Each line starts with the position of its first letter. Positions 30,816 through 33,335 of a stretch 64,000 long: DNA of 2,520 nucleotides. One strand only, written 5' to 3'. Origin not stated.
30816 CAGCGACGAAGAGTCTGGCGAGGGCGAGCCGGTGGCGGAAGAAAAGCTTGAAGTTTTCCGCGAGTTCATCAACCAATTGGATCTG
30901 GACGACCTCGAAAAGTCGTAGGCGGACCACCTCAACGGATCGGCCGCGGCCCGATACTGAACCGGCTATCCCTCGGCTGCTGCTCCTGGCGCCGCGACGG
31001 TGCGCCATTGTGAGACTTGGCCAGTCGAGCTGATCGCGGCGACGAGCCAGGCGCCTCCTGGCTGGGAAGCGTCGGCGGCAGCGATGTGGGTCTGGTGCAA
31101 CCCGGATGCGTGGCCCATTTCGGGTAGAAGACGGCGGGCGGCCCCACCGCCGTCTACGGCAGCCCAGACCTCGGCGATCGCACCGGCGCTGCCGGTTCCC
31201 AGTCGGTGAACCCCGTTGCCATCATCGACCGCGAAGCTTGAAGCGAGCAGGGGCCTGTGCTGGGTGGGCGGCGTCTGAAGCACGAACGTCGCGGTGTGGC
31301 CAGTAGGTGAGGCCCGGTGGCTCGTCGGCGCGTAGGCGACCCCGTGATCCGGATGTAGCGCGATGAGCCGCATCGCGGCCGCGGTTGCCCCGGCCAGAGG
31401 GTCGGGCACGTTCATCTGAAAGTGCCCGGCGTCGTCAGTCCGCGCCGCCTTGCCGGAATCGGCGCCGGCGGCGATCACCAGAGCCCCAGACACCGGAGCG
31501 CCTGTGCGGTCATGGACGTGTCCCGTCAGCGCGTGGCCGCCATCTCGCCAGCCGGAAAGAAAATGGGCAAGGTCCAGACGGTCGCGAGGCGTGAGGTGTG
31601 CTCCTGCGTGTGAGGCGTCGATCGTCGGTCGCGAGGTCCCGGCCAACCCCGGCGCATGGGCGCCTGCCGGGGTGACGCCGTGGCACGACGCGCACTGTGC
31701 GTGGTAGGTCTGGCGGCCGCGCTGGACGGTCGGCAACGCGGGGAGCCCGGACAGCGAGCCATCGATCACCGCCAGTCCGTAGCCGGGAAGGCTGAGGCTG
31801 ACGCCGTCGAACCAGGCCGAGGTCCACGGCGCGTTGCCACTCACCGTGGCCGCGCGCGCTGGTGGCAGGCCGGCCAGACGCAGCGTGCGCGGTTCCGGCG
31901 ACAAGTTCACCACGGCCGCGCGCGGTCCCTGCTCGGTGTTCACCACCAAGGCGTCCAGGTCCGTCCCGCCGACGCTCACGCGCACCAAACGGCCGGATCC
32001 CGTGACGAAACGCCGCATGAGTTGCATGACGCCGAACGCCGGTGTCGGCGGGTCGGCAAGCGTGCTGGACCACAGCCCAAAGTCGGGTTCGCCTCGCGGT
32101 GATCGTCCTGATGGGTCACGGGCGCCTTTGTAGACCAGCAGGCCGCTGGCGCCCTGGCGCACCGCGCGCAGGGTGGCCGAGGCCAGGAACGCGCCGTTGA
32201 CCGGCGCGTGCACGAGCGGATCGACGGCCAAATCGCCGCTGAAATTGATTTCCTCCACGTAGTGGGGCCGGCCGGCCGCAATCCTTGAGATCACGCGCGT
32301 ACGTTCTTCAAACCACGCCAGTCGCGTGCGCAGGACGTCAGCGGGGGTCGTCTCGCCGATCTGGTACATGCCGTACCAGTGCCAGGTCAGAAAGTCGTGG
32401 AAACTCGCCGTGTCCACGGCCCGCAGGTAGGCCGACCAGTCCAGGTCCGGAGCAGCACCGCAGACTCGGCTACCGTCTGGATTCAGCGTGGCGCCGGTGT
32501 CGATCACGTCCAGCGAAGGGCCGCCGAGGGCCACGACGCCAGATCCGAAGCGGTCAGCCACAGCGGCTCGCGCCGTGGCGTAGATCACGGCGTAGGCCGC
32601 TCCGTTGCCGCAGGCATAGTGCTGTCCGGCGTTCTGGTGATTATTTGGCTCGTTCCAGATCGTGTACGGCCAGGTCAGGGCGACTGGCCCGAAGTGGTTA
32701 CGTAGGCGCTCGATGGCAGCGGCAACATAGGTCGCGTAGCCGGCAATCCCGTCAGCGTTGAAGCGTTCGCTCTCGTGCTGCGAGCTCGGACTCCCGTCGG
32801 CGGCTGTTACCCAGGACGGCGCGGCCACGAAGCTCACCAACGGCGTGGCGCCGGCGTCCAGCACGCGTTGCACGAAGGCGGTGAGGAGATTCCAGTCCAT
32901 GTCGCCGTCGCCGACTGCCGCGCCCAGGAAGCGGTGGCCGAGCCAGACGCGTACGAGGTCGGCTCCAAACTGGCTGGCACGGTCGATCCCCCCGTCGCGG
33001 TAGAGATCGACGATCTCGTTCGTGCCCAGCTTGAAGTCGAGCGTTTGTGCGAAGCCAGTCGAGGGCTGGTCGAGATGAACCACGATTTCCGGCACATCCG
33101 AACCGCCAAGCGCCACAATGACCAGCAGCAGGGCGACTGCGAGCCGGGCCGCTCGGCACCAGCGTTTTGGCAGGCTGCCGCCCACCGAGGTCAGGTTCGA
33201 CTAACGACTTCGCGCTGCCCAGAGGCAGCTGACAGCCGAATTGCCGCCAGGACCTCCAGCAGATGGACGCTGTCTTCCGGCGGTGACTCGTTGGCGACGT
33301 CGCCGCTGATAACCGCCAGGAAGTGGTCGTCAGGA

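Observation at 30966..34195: Secreted glycoside hydrolase fused to a c-type cytochrome domain, next to a Gfo/Idh/MocA oxidoreductase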

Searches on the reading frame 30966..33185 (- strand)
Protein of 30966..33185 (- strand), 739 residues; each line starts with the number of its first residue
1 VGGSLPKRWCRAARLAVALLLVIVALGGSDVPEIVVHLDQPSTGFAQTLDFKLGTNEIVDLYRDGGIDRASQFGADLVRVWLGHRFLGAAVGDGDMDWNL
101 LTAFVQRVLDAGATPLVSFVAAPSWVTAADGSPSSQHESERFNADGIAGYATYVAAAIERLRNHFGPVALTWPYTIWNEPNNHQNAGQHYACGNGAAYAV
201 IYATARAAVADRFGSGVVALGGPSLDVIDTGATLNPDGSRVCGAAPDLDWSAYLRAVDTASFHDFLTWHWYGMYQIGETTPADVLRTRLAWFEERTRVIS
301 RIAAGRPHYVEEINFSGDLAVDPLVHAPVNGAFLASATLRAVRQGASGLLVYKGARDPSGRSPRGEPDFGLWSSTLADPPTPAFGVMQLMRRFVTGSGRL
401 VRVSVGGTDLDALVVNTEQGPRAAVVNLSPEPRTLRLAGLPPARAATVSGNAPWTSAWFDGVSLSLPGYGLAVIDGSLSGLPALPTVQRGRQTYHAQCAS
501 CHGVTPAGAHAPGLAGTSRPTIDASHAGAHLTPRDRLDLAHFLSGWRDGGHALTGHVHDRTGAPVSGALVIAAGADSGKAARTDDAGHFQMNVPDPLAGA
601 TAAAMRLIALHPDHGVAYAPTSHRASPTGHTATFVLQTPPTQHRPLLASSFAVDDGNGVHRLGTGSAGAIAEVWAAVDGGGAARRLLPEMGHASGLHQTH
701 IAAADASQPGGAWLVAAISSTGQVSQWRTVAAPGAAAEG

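Call 3: search_protein_families(library=pfam, proteins=[window:30966-33185:-], max_evalue=1)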
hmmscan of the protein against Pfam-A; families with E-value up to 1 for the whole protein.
window:30966-33185:- (739 aa): 6 families
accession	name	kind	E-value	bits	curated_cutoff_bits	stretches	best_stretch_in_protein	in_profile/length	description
PF13620.12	CarboxypepD_reg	-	5.6e-06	27.1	32.3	1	553-594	2-46/82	Carboxypeptidase regulatory-like domain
PF13442.11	Cytochrome_CBB3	-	7.9e-05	23.3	27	1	486-517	2-30/68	Cytochrome C oxidase, cbb3-type, subunit III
PF00034.26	Cytochrom_C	-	0.0001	24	21.3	1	487-527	1-43/90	Cytochrome c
PF01229.23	Glyco_hydro_39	-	0.00094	18.5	26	1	101-336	79-293/472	Glycosyl hydrolases family 39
PF02167.20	Cytochrom_C1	-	0.059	13.5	22.8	1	486-504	14-32/219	Cytochrome C1 family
PF24107.1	DUF7382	-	0.77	10.1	27.4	0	549-588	18-61/65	Domain of unknown function (DUF7382)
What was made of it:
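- On Clan GH-A / family GH39 glycoside hydrolase: The window protein scores 18.5 bits (call 3).
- Pfam Cytochrom_C scores above its cut-off (call 3). The window protein itself scores below Pfam's GH39 gathering threshold (18.5 against 26 bits, call 3).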

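Call 4: search_protein_families(library=ncbifam, proteins=[window:30966-33185:-], max_evalue=1)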
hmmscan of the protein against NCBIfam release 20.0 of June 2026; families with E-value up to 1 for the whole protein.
window:30966-33185:- (739 aa): 6 families
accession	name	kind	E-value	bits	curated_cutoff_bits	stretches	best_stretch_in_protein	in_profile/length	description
NF050122.1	bc1_QcrC_actin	exception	0.0024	17.2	200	1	486-518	40-73/253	cytochrome bc1 complex diheme cytochrome c subunit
TIGR04056.1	OMP_RagA_SusC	subfamily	0.012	13.9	368.25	1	553-595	3-43/981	SusC/RagA family TonB-linked outer membrane protein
TIGR02603.1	CxxCH_TIGR02603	domain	0.047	13.7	68.15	1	487-518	3-35/134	putative heme-binding domain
NF045773.1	cytochro_C550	exception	0.048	13.6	125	1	489-517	51-79/118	cytochrome c550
NF011054.0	PRK14486.1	equivalog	0.12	11.9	447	1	486-518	214-246/294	putative bifunctional cbb3-type cytochrome c oxidase subunit II/cytochrome c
NF045774.1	cytochro_C551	exception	0.19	11.7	118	1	488-515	40-67/110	cytochrome c551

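Call 5: search_solved_structures(query=window:30966-33185:-, max_evalue=10, show_alignments=3)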
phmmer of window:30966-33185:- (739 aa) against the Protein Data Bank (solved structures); distinct sequences matched with E-value up to 10: 4.
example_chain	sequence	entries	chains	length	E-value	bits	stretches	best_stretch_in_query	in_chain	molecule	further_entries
9hfj_A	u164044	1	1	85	0.061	14.7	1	553-594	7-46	SusC homolog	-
8qk0_A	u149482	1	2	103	0.15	13.4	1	483-545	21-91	Lipoprotein cytochrome c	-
8q1v_A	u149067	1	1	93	0.39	12.1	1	482-513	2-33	Putative lipoprotein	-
6lod_E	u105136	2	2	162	0.46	11.8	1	486-520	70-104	Cytochrome c domain-containing protein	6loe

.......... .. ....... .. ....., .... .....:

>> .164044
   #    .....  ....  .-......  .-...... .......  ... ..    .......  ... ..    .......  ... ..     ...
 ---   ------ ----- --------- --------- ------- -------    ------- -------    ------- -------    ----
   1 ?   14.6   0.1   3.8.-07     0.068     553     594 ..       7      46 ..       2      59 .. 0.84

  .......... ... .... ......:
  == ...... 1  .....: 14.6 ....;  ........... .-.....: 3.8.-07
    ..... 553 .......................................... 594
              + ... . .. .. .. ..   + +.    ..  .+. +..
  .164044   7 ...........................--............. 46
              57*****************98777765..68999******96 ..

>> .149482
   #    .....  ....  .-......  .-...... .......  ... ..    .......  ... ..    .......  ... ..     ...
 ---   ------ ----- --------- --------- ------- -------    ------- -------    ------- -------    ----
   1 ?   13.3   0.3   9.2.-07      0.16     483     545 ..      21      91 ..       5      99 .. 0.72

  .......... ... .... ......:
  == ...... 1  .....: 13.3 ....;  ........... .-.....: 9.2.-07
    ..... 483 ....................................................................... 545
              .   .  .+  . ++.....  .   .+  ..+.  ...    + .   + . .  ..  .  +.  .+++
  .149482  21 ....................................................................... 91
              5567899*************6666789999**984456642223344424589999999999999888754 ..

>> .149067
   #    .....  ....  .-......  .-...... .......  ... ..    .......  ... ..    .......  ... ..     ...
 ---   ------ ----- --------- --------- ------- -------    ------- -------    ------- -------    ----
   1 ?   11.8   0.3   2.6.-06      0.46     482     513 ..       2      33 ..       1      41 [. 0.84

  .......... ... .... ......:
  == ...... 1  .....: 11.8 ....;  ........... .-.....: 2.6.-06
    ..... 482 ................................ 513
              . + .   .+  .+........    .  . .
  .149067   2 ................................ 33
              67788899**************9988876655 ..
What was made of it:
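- The alignment to PgcA domain III is weak (E 0.15, call 5).
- Tried and rejected: A single-sequence search of PDB sequences with the whole protein gave only marginal hits (call 5).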

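Call 6: find_homologous_proteins(query=window:30966-33185:-, max_evalue=0.001)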
Query window:30966-33185:- (739 aa): 50 proteins with E <= 0.001 among 8000 candidates.
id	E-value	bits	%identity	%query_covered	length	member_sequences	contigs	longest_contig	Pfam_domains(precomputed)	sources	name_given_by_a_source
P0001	0.0e+0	1637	98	100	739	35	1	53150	PF13620.13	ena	-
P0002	0.0e+0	1272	78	100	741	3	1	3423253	PF13620.13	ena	-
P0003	0.0e+0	1260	76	99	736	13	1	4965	PF13620.13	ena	-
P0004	0.0e+0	1222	78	95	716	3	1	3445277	PF13620.13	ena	-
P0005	0.0e+0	1191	73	99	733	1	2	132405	PF01229.23,PF13620.13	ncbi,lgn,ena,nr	ncbi:MAG: hypothetical protein OXR64_14045 [Chloroflexota bacterium]|nr:hypothetical protein [Chloro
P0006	0.0e+0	1190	73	98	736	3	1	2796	PF01229.23,PF13620.13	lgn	-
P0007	0.0e+0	1184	73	99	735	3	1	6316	PF01229.23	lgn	-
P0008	0.0e+0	1183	73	98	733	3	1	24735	PF01229.23,PF13620.13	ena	-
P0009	0.0e+0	1177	73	98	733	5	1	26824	PF01229.23,PF13620.13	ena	-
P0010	0.0e+0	1174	73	95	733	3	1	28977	PF01229.23,PF13620.13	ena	-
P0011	0.0e+0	1174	73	96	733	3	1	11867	PF01229.23,PF13620.13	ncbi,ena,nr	ncbi:MAG: hypothetical protein F4X40_01555 [Chloroflexi bacterium]|nr:hypothetical protein [Chlorofl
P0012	0.0e+0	1173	73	99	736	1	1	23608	PF01229.23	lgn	-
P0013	0.0e+0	1172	72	99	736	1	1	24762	PF01229.23,PF13620.13,PF13442.12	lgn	-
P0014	0.0e+0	1165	72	99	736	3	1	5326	PF01229.23,PF13620.13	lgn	-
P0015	0.0e+0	1160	73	96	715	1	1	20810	PF01229.23,PF13620.13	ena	-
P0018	0.0e+0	1156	71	99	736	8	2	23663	PF01229.23,PF13620.13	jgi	-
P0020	0.0e+0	1143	70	98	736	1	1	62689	PF13620.13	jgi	jgi:hypothetical protein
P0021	0.0e+0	1130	70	98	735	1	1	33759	PF01229.23,PF13620.13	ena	-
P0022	9.4e-264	895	57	97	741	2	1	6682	PF00150.25,PF01229.23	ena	-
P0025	3.4e-258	877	53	99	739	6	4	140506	PF01229.23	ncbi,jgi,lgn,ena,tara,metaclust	tara:strand:+ start:331 stop:2550 length:2220 start_codon:yes stop_codon:yes gene_type:complete|meta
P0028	8.7e-209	714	50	95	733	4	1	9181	PF25839.1,PF01229.23,PF13620.13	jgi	jgi:mono/diheme cytochrome c family protein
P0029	5.6e-203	694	49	96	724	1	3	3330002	PF25839.1,PF01229.23,PF13620.13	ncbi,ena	-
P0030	7.9e-203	694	49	95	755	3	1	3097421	PF25839.1,PF01229.23,PF13620.13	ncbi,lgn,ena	-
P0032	1.1e-196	674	48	96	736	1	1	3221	PF01229.23,PF13620.13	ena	-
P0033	3.5e-194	665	48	95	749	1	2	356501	PF25839.1,PF01229.23,PF13620.13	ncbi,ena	-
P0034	1.6e-193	663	48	94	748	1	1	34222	PF25839.1,PF01229.23,PF13620.13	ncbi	-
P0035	1.4e-191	657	48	98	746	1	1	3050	PF01229.23,PF13620.13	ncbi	-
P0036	7.4e-191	654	47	96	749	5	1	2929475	PF25839.1,PF01229.23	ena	-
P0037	7.2e-190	651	48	97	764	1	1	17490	PF01229.23,PF13620.13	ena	-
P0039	9.9e-188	644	47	99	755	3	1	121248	PF01229.23,PF13620.13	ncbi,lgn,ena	-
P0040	2.1e-186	640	47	94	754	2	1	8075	PF25839.1,PF01229.23,PF13620.13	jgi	-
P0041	2.8e-186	639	47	94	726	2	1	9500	PF25839.1,PF01229.23,PF13620.13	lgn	-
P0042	8.0e-185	634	46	96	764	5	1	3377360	PF25839.1,PF01229.23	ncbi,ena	-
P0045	4.7e-181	622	46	94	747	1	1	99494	PF01229.23,PF13620.13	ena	-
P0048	1.8e-172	594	47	90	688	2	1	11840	PF25839.1,PF01229.23,PF13620.13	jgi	jgi:hypothetical protein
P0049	1.0e-158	548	46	83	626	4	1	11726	PF25839.1,PF15976.12,PF13620.13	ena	-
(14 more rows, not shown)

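Call 12: search_protein_families(library=pfam, proteins=[P0029, P0022, P0036, P0049], max_evalue=0.01)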
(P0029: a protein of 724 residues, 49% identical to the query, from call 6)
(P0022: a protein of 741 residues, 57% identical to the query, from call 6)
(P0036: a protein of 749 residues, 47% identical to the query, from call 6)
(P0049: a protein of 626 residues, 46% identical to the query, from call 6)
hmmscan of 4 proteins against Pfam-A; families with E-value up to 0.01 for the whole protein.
P0029 (724 aa): 4 families
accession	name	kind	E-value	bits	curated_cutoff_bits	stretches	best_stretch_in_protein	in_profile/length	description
PF13620.12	CarboxypepD_reg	-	1.2e-09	38.8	32.3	1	540-596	3-62/82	Carboxypeptidase regulatory-like domain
PF01229.23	Glyco_hydro_39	-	3.6e-09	36.4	26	1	82-316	79-292/472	Glycosyl hydrolases family 39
PF00034.26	Cytochrom_C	-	0.00016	23.4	21.3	1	468-517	1-47/90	Cytochrome c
PF13442.11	Cytochrome_CBB3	-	0.0052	17.5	27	0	467-503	2-30/68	Cytochrome C oxidase, cbb3-type, subunit III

P0022 (741 aa): 4 families
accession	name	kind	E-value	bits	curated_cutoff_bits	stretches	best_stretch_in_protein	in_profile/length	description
PF01229.23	Glyco_hydro_39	-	1.7e-11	44.1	26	1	106-342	78-293/472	Glycosyl hydrolases family 39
PF00150.24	Cellulase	-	2e-05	24.7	23.5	1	70-321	27-238/272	Cellulase (glycosyl hydrolase family 5)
PF13620.12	CarboxypepD_reg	-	2.2e-05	25.1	32.3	1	561-599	4-44/82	Carboxypeptidase regulatory-like domain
PF13715.12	CarbopepD_reg_2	-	0.00021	21.7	32.2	1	560-602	2-43/88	CarboxypepD_reg-like domain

P0036 (749 aa): 2 families
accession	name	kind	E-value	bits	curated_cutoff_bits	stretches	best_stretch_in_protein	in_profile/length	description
PF01229.23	Glyco_hydro_39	-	3.5e-09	36.4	26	1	100-340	74-293/472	Glycosyl hydrolases family 39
PF13620.12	CarboxypepD_reg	-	0.0066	17.2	32.3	0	564-605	4-48/82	Carboxypeptidase regulatory-like domain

P0049 (626 aa): 4 families
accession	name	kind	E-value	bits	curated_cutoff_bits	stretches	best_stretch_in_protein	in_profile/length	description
PF15976.11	CooC_C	-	1e-06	29.1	29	1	437-484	16-59/93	CS1-pili formation C-terminal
PF13620.12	CarboxypepD_reg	-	4.9e-06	27.3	32.3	1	440-480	2-44/82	Carboxypeptidase regulatory-like domain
PF01229.23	Glyco_hydro_39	-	0.00015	21.1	26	1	14-220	105-292/472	Glycosyl hydrolases family 39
PF00034.26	Cytochrom_C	-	0.01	17.6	21.3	0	387-409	11-35/90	Cytochrome c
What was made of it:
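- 31266..31544 (-): Residues 548-640: CarboxypepD_reg-like (transthyretin-like) beta-sandwich. Pfam PF13620 at 27 bits here and 38.8 bits in P0029 (calls 3, 12).
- On Clan GH-A / family GH39 glycoside hydrolase: Homologues P0022, P0029 and P0036 score 36-44 bits (call 12).
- Checked: Pfam (call 3) gives: Cytochrom_C 24.0 bits (cut-off 21.3) at residues 487-527; CarboxypepD_reg at 553-594 (27.1 bits, below the cut-off of 32.3); GH39 at 101-336 (18.5 bits, below the cut-off of 26, but homologues score 36-44 bits, call 12).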

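Call 13: find_encoding_contigs(protein=P0029, flank=8000, max_places=2)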
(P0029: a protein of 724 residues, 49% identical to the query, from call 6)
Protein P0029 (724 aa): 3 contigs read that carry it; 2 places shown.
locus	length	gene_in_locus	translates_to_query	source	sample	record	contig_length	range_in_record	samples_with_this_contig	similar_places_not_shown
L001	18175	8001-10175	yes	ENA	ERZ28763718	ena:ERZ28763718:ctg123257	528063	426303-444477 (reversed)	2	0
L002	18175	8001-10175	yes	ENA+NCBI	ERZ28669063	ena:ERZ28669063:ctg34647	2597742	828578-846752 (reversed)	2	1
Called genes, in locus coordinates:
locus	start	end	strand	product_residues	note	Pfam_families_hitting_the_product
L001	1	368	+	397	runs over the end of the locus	PF00202:Aminotran_3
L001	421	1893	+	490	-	PF00206:Lyase_1, PF14698:ASL_C2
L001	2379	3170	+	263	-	PF00535:Glycos_transf_2, PF13641:Glyco_tranf_2_3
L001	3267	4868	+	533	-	PF13439:Glyco_transf_4 (faint), PF13692:Glyco_trans_1_4, PF00534:Glycos_transf_1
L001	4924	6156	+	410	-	PF00696:AA_kinase, PF13399:LytR_C (faint), PF01842:ACT, PF22468:ACT_9, PF01842:ACT, PF13840:ACT_7, PF22468:ACT_9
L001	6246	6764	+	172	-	PF02577:BFN_dom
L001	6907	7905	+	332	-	PF01408:GFO_IDH_MocA, PF22725:GFO_IDH_MocA_C3, PF02894:GFO_IDH_MocA_C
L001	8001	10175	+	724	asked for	PF01229:Glyco_hydro_39, PF25839:Apionate_lact_C (weak), PF13620:CarboxypepD_reg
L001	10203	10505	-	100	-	-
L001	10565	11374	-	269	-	PF13489:Methyltransf_23 (weak), PF01209:Ubie_methyltran, PF08241:Methyltransf_11, PF08242:Methyltransf_12, PF13649:Methyltransf_25, PF13847:Methyltransf_31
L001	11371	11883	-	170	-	PF04493:Endonuclease_5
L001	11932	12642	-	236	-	PF00483:NTP_transferase, PF12804:NTP_transf_3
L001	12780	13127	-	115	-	PF00903:Glyoxalase, PF18029:Glyoxalase_6 (weak)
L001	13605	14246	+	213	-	PF22811:Zn_ribbon_NrdR, PF03477:ATP-cone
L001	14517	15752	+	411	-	PF01738:DLH (faint), PF20434:BD-FAE (faint)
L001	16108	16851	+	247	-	-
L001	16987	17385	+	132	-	-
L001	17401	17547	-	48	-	-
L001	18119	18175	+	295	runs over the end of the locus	-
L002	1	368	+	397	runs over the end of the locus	PF00202:Aminotran_3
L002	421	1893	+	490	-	PF00206:Lyase_1, PF14698:ASL_C2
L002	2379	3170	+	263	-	PF00535:Glycos_transf_2, PF13641:Glyco_tranf_2_3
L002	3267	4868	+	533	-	PF13439:Glyco_transf_4 (faint), PF13692:Glyco_trans_1_4, PF00534:Glycos_transf_1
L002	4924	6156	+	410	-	PF00696:AA_kinase, PF13399:LytR_C (faint), PF01842:ACT, PF22468:ACT_9, PF01842:ACT, PF13840:ACT_7, PF22468:ACT_9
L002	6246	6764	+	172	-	PF02577:BFN_dom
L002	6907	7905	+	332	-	PF01408:GFO_IDH_MocA, PF22725:GFO_IDH_MocA_C3, PF02894:GFO_IDH_MocA_C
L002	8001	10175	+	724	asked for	PF01229:Glyco_hydro_39, PF25839:Apionate_lact_C (weak), PF13620:CarboxypepD_reg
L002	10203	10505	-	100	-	-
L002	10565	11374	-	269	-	PF13489:Methyltransf_23 (weak), PF01209:Ubie_methyltran, PF08241:Methyltransf_11, PF08242:Methyltransf_12, PF13649:Methyltransf_25, PF13847:Methyltransf_31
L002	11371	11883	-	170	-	PF04493:Endonuclease_5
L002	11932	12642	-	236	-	PF00483:NTP_transferase, PF12804:NTP_transf_3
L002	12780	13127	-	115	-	PF00903:Glyoxalase, PF18029:Glyoxalase_6 (weak)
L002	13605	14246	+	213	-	PF22811:Zn_ribbon_NrdR, PF03477:ATP-cone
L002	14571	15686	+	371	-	PF01738:DLH (faint), PF02129:Peptidase_S15 (faint), PF20434:BD-FAE (faint), PF00326:Peptidase_S9 (faint)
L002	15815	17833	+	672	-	PF02012:BNR (faint), PF15902:Sortilin-Vps10 (weak)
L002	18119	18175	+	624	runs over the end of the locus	PF00150:Cellulase (weak)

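Call 14: find_encoding_contigs(protein=P0042, flank=8000, max_places=2)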
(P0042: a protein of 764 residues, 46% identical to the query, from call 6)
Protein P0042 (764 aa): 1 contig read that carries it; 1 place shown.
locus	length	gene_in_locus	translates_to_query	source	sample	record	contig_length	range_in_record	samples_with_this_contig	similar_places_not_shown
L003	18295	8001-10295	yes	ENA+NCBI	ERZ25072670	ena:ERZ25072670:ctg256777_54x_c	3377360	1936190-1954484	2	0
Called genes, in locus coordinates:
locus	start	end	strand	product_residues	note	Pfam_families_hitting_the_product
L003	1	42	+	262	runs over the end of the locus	PF02673:BacA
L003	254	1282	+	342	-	PF01118:Semialdhyde_dh, PF22698:Semialdhyde_dhC_1, PF02774:Semialdhyde_dhC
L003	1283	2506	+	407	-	PF01960:ArgJ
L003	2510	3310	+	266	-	PF00696:AA_kinase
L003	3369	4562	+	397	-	PF00202:Aminotran_3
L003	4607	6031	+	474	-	PF00206:Lyase_1, PF14698:ASL_C2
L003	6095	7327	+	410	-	PF00696:AA_kinase, PF01842:ACT, PF22468:ACT_9, PF01842:ACT (weak), PF13840:ACT_7, PF22468:ACT_9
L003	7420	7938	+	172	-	PF02577:BFN_dom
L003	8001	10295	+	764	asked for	PF01229:Glyco_hydro_39 (weak), PF25839:Apionate_lact_C (faint)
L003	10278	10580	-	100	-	-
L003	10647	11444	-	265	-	PF01209:Ubie_methyltran (weak), PF03848:TehB (weak), PF13489:Methyltransf_23, PF13847:Methyltransf_31, PF08241:Methyltransf_11, PF08242:Methyltransf_12, PF13649:Methyltransf_25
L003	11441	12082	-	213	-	PF04493:Endonuclease_5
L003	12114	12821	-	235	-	PF00483:NTP_transferase, PF12804:NTP_transf_3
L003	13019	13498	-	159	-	PF00903:Glyoxalase, PF13669:Glyoxalase_4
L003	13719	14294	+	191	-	PF22811:Zn_ribbon_NrdR (faint), PF03477:ATP-cone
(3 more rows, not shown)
